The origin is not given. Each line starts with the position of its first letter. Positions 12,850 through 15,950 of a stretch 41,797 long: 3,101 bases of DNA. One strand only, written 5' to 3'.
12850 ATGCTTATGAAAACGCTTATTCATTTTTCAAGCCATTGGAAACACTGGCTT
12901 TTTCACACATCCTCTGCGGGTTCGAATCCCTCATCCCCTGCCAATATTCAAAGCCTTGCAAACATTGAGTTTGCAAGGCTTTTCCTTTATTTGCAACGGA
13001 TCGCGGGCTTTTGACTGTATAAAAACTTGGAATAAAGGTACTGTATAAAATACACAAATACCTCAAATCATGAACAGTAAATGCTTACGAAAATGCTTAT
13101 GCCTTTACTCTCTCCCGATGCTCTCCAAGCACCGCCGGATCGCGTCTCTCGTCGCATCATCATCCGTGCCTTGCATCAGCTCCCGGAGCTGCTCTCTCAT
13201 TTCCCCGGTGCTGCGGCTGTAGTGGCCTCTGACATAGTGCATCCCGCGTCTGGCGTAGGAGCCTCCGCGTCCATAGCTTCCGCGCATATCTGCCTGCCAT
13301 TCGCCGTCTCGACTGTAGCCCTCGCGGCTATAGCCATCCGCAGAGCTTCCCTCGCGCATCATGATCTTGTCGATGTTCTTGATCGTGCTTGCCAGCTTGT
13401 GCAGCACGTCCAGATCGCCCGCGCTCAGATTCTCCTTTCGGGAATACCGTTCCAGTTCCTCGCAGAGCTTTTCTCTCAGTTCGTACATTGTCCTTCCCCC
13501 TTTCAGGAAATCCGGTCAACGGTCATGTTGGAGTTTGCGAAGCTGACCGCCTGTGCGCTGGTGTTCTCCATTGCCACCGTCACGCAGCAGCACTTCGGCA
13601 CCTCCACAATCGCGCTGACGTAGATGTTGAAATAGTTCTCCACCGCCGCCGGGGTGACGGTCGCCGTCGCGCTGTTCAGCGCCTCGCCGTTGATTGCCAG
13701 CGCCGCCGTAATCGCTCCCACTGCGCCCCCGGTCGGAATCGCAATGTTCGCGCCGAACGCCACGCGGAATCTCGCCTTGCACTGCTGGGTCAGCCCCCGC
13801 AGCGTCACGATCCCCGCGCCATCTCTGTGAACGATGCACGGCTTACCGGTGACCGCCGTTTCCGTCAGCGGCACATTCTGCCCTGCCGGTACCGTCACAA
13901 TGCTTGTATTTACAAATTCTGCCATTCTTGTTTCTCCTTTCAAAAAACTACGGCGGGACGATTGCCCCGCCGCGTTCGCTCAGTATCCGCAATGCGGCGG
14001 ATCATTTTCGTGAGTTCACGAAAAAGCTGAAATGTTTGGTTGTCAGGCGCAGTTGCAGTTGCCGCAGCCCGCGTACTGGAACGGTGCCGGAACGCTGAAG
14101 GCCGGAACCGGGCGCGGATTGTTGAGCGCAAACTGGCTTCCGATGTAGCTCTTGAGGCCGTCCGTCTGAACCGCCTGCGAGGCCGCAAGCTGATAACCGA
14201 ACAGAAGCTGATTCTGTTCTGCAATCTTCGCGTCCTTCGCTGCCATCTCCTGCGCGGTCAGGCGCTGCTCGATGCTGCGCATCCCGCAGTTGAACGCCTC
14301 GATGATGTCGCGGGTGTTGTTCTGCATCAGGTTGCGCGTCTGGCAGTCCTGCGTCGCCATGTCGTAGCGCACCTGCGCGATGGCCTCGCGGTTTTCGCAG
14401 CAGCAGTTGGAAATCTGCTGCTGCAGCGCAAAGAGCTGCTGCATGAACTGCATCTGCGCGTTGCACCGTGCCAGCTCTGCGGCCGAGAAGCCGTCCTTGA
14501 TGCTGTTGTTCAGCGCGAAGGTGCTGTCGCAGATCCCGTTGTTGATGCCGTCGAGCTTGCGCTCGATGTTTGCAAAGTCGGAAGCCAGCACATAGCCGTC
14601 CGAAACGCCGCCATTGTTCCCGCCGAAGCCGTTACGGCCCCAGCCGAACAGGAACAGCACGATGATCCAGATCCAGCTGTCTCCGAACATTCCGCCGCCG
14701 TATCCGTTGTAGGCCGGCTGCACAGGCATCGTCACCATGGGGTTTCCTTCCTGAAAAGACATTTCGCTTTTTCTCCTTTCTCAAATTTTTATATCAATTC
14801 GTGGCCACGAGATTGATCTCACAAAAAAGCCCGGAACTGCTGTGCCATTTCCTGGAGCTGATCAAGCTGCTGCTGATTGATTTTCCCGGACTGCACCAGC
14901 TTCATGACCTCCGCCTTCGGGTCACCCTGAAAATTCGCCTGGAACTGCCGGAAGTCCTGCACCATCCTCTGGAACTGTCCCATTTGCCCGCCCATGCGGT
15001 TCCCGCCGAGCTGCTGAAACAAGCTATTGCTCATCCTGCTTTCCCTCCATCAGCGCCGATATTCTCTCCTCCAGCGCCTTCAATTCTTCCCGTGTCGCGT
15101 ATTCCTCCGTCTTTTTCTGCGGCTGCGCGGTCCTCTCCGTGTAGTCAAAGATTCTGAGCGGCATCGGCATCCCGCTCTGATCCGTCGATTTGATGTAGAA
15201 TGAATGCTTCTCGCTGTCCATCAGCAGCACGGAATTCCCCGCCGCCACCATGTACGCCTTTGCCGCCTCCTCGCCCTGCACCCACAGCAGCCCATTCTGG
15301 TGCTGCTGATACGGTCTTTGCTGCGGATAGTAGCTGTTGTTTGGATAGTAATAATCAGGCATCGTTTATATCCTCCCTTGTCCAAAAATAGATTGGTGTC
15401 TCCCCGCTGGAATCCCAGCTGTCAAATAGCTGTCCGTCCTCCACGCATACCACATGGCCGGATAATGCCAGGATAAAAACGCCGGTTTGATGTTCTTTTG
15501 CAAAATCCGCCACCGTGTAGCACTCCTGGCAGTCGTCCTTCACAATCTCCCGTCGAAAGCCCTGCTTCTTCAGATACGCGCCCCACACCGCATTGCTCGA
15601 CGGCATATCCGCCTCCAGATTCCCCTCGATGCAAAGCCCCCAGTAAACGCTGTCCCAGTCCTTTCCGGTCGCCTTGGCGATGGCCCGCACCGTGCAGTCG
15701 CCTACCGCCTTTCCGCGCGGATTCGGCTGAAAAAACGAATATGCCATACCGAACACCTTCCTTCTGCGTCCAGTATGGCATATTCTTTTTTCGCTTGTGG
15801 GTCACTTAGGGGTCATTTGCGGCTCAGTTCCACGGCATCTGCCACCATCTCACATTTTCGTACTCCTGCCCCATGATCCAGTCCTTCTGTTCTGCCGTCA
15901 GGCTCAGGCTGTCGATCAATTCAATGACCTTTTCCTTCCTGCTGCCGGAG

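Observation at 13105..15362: attP-proximal five-gene cassette with weak spore-coat/exosporium-like features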

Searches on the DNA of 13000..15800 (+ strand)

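Call 7: search_dna_similar(query=window:13000-15800:+, collection=phages, mode=distant, max_rows=25)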
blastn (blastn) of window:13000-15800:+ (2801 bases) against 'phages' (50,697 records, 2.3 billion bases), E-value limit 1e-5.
Records with a match: 5; places in all: 6; records where one place covers at least 80% of the query: 0.
Best place of each record, by identity: 60-80% 5.
By first word of the organism name: Bacteriophage 4; Dulem 1.
By host as written in the record: - 4; Propithecus coquereli 1.
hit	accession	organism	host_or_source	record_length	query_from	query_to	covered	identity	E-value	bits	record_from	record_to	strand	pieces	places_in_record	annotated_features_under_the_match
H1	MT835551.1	Bacteriophage sp.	human fecal samples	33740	365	1991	58%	67.2%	4e-138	499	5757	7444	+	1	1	record has no annotation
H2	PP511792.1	Dulem virus 33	Propithecus coquereli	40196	514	2285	40%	67.7%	1e-18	327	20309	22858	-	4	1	hypothetical protein (x4) | endonuclease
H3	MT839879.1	Bacteriophage sp.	human fecal samples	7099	513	2285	29%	70.0%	1e-30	352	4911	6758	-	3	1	record has no annotation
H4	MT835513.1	Bacteriophage sp.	human fecal samples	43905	1164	2701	22%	70.4%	1e-48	283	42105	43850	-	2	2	record has no annotation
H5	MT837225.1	Bacteriophage sp.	human fecal samples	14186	632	974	12%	66.7%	2e-15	92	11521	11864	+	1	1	record has no annotation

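Call 10: get_annotated_region(hit=H2, flank=20000)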
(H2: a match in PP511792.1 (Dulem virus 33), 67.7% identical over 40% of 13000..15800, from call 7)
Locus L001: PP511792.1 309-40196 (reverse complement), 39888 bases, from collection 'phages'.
description: Dulem virus 33 isolate Duke_28FS_2, complete genome.
organism: Dulem virus 33 (NCBI taxid 3145751)
taxonomy: Viruses; Duplodnaviria; Heunggongvirae; Uroviricota; Caudoviricetes
host: Propithecus coquereli; source: feces; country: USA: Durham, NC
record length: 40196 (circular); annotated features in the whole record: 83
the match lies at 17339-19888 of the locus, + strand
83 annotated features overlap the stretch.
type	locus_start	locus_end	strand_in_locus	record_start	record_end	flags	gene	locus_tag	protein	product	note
CDS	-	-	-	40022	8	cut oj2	-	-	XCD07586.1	hypothetical protein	-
CDS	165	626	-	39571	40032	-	-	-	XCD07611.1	hypothetical protein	-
CDS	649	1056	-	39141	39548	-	-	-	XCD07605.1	hypothetical protein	-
CDS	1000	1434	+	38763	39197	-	-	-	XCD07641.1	hypothetical protein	Protein of unknown function (DUF2442)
CDS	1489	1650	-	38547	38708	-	-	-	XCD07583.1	hypothetical protein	-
CDS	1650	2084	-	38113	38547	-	-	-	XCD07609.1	hypothetical protein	-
CDS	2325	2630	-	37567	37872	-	-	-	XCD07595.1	hypothetical protein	-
CDS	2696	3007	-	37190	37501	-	-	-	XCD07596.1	hypothetical protein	-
CDS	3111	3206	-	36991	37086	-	-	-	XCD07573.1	hypothetical protein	-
CDS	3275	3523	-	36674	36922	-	-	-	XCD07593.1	hypothetical protein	-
CDS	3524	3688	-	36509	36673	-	-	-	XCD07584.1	hypothetical protein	-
CDS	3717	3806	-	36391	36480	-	-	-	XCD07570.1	hypothetical protein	-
CDS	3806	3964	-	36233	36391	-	-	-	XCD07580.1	hypothetical protein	-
CDS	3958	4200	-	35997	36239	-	-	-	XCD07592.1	hypothetical protein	-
CDS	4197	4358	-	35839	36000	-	-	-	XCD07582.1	hypothetical protein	-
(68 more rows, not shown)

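Call 106: search_rna_families(sources=[L021, L042, L116, L098, L109, L128, L144, L161, L088], threshold=gathering)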
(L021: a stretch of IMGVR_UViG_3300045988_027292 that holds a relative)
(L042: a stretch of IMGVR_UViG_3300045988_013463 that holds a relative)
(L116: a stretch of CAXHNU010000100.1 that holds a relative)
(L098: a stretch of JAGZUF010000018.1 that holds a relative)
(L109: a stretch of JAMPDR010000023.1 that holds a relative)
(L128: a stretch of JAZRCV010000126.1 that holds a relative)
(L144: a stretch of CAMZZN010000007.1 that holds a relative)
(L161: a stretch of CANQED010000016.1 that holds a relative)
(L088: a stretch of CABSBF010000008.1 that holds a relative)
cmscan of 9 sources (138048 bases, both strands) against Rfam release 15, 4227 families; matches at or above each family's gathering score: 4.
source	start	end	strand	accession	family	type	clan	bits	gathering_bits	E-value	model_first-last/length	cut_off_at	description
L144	9340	9412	-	RF00005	tRNA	Gene; tRNA;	CL00001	63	29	5.9e-11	1-71/71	no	tRNA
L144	9446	9533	-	RF00005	tRNA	Gene; tRNA;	CL00001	56.7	29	3e-09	1-71/71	no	tRNA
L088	7983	8067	-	RF00005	tRNA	Gene; tRNA;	CL00001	47.7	29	9.5e-07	1-71/71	no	tRNA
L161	9046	9115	+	RF00005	tRNA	Gene; tRNA;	CL00001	32.4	29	0.015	1-71/71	no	tRNA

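Call 108: build_rna_model(alignment_id=A12)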
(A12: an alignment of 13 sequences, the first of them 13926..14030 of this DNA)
Model R1 built from alignment A12 (13 sequences, 147 columns); structure: RNAalifold consensus.
model positions 103; base pairs 15; branch points 1; effective number of sequences 3.96; information 0.59 bits per position. Calibrated on 0.2 Mb of random sequence (short: E-values are rough).
structure used (alignment columns):
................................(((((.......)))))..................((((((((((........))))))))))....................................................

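Call 110: search_with_rna_model(model_id=R1, sources=[L001, L002, L083, L084, L085, L086, L087, L088, L089, L090, L091, L092, L093, L094, L095, L096, L097, L098, L099, L100, L101, L102, L103, L104, L105, L106, L107, L108, L109, L110, L111, L112, L113, L114, L115, L116, L117, L118, L119, L120, L121, L122, L123, L124, L125, L126, L127, L128, L129, L130, L131, L132, L133, L134, L135, L136, L137, L138, L139, L140, L141, L142, L143, L144, L145, L146, L147, L148, L149, L150, L151, L152, L153, L154, L155, L156, L157, L158, L159, L160, L161, L162, L163, L164, L165, L175, L177, window], max_evalue=0.01)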
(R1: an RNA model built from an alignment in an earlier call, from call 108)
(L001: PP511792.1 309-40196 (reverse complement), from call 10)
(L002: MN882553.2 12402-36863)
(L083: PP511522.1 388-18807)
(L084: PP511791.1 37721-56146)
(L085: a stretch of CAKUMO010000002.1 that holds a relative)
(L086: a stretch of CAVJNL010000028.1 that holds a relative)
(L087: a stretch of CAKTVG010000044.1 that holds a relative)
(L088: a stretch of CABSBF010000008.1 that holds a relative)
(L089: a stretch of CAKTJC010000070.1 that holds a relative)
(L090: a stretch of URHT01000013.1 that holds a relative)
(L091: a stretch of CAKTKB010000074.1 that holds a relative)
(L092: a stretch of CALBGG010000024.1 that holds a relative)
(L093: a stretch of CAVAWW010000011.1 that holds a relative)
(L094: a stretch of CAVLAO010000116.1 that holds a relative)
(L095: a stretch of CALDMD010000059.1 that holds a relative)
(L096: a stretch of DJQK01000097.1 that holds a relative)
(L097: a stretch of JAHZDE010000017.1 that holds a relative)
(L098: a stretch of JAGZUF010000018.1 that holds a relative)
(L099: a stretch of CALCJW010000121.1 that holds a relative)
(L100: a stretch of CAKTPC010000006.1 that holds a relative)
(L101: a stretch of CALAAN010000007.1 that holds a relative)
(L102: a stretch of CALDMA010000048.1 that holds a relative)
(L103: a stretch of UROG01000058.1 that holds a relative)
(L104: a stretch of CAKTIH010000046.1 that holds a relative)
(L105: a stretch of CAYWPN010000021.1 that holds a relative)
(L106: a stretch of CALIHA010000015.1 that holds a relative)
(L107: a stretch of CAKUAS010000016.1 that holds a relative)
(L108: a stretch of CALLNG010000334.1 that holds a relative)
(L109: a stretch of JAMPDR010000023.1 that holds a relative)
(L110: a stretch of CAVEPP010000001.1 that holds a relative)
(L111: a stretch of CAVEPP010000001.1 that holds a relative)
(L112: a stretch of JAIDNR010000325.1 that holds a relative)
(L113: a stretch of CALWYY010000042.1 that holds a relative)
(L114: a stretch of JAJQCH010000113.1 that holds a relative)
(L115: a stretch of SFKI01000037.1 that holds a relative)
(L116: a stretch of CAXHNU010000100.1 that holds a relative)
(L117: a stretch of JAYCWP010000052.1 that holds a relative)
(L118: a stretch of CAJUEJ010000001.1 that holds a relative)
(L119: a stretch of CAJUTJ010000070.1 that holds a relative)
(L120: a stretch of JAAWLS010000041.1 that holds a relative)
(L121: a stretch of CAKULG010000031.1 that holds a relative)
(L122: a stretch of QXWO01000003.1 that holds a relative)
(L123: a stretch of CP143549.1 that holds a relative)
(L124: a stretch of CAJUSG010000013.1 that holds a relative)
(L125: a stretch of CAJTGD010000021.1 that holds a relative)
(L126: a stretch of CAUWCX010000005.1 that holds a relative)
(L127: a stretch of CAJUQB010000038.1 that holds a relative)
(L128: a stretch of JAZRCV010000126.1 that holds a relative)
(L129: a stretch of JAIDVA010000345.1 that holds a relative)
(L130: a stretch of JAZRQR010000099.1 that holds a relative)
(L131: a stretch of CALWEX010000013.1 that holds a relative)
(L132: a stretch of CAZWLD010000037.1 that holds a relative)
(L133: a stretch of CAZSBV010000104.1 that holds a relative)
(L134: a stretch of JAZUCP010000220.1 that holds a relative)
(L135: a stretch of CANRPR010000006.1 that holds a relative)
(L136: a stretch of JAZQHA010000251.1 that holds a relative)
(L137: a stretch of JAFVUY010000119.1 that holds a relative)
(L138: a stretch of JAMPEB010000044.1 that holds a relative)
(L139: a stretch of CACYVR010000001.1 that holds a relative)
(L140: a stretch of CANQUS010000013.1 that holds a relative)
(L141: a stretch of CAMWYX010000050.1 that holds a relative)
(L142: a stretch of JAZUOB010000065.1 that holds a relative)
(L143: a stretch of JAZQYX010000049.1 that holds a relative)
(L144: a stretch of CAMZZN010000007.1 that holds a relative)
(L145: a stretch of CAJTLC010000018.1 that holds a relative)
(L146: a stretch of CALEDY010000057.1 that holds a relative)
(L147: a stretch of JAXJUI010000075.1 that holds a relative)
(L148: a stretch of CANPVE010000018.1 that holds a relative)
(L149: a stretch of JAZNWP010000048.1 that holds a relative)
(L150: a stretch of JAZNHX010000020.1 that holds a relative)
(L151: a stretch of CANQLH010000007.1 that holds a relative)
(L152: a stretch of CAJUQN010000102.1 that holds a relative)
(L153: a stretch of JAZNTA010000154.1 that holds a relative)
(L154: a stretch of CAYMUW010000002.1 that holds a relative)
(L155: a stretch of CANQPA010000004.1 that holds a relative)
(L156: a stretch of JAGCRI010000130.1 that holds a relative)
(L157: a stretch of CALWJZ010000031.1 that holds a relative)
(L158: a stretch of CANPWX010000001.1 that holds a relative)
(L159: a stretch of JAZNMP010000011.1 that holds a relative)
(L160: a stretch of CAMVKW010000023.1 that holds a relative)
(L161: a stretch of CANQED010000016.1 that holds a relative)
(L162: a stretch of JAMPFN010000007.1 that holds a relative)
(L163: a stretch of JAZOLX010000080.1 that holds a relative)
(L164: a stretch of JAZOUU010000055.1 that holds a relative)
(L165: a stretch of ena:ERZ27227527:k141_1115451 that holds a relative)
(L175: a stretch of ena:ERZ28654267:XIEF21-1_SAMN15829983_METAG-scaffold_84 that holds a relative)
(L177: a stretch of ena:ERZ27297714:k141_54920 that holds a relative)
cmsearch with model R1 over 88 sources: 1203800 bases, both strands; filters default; matches with E-value up to 0.01: 50.
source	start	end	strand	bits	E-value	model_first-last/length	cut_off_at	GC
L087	4038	4140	+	89.4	2e-15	1-103/103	no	0.5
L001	17748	17851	-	88.3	3.4e-15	1-103/103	no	0.51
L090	4002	4109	+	88.2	3.6e-15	1-103/103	no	0.49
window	13926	14031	-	87.9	4.2e-15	1-103/103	no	0.51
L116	4368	4473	+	87.6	4.9e-15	1-103/103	no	0.4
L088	6887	6992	+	86.7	7.3e-15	1-103/103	no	0.51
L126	7900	8000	+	86.7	7.5e-15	1-103/103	no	0.48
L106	7877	8001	+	82.6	5.6e-14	1-103/103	no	0.47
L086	7691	7793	+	82.6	5.8e-14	1-103/103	no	0.5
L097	7899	8000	+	82.6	5.9e-14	1-103/103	no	0.49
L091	673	782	+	81.5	1e-13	1-103/103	no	0.48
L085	7893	7999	+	80.7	1.4e-13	1-103/103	no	0.51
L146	7638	7761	+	80.5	1.6e-13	1-103/103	no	0.47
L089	3098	3208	+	80.5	1.7e-13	1-103/103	no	0.5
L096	7674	7784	+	79.4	2.8e-13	1-103/103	no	0.5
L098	7898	8001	+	76.5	1.2e-12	1-103/103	no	0.45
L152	5356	5462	+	76.3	1.3e-12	1-103/103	no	0.45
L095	4864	4991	+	75.9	1.6e-12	1-103/103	no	0.54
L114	4664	4764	+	75.5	1.9e-12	1-103/103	no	0.44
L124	3772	3901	+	74.6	3e-12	1-103/103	no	0.45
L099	7653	7781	+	73.4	5.5e-12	1-103/103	no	0.49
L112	2035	2138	+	73.2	6.2e-12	1-103/103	no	0.31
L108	4079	4180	+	73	6.6e-12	1-103/103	no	0.5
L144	7886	7998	+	71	1.8e-11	1-103/103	no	0.39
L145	7889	8000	+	70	3e-11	1-103/103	no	0.41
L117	7877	8001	+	69.8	3.2e-11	1-103/103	no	0.49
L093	7688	7793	+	69.3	4.1e-11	1-103/103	no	0.42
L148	7895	8001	+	68.9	5.1e-11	1-103/103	no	0.37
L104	3854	3956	+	68.1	7.7e-11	1-103/103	no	0.46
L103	3336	3438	+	67.9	8.4e-11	1-103/103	no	0.44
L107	7899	8001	+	67.3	1.1e-10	1-103/103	no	0.41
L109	4171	4278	+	67.2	1.2e-10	1-103/103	no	0.39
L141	3851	3963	+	66.2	2e-10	1-103/103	no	0.39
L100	7898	8000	+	65.5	2.8e-10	1-103/103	no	0.47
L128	7898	7999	+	65.3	3e-10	1-103/103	no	0.47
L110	7701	7802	+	63.3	8.3e-10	1-103/103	no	0.46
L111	4858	4959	+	63.3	8.3e-10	1-103/103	no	0.46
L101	4419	4520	+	63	9.6e-10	1-103/103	no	0.55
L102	2404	2505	+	63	9.6e-10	1-103/103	no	0.55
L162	424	534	+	62.9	1e-09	1-103/103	no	0.37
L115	4383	4485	+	62.3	1.4e-09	1-103/103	no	0.54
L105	3206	3315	+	61.5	2e-09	1-103/103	no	0.33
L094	2562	2658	+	56.1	2.9e-08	1-103/103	no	0.52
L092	7895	8001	+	51.9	2.4e-07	1-103/103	no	0.44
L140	7694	7798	+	44.8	7.8e-06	1-103/103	no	0.43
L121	7290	7391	+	41.3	4.4e-05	1-103/103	no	0.66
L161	7898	7996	+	37.5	0.00029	1-103/103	no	0.51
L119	7891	7999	+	35.2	0.0009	1-103/103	no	0.41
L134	7906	8001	+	33.2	0.0024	1-103/103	no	0.43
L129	914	1017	+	31.7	0.0053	1-103/103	no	0.39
